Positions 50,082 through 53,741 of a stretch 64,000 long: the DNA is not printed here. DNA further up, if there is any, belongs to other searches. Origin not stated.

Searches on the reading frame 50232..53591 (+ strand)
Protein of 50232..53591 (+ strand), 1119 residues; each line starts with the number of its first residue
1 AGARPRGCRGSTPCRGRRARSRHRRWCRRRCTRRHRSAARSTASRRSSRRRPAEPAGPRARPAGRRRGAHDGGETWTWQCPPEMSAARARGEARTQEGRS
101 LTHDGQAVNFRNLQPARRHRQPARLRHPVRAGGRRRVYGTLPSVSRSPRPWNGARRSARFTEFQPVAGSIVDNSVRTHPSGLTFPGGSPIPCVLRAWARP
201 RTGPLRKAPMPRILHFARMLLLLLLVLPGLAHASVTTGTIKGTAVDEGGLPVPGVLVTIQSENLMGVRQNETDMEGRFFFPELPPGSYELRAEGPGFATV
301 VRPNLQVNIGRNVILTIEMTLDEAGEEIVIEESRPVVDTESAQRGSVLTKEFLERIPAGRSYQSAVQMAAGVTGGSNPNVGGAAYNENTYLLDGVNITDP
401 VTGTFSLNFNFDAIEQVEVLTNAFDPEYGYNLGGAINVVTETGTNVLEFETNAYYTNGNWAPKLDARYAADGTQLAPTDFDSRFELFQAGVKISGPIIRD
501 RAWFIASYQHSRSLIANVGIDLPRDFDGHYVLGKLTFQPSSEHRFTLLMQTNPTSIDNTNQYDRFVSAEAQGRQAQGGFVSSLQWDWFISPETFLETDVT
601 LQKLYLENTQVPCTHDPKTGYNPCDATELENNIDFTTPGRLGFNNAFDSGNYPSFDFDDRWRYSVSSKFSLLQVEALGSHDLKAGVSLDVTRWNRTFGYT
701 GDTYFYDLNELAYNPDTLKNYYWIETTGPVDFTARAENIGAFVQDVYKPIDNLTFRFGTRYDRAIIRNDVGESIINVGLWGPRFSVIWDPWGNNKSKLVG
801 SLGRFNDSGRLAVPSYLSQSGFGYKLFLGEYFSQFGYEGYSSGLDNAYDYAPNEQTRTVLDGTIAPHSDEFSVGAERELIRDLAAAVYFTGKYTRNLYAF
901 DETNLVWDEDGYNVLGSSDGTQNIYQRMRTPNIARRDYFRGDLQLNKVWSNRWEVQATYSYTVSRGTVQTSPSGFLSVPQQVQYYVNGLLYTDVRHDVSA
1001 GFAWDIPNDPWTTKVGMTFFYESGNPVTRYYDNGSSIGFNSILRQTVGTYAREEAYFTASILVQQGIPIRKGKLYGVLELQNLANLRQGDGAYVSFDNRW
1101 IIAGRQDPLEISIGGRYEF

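Call 49: search_protein_families(library=padloc, proteins=[window:50232-53591:+], max_evalue=0.00001)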
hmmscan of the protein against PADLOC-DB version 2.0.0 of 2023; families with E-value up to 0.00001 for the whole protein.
window:50232-53591:+ (1119 aa): 0 families

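Call 53: search_protein_families(library=pfam, proteins=[window:50232-53591:+], max_evalue=0.001)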
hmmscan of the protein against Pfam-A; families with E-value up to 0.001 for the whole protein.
window:50232-53591:+ (1119 aa): 5 families
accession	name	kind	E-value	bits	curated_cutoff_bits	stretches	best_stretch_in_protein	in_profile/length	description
PF13620.12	CarboxypepD_reg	-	2.4e-16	60.3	32.3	1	239-320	1-82/82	Carboxypeptidase regulatory-like domain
PF25183.1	OMP_b-brl_4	-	2.7e-16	59.6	30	2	527-765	153-394/838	Outer membrane beta barrel domain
PF07715.20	Plug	-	3.1e-08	34.5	23.9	1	341-434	5-106/107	TonB-dependent Receptor Plug Domain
PF13715.12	CarbopepD_reg_2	-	2e-05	24.9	32.2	1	240-323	1-78/88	CarboxypepD_reg-like domain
PF17210.9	SdrD_B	-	0.00022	21.9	29.7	1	246-296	18-68/112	SdrD B-like domain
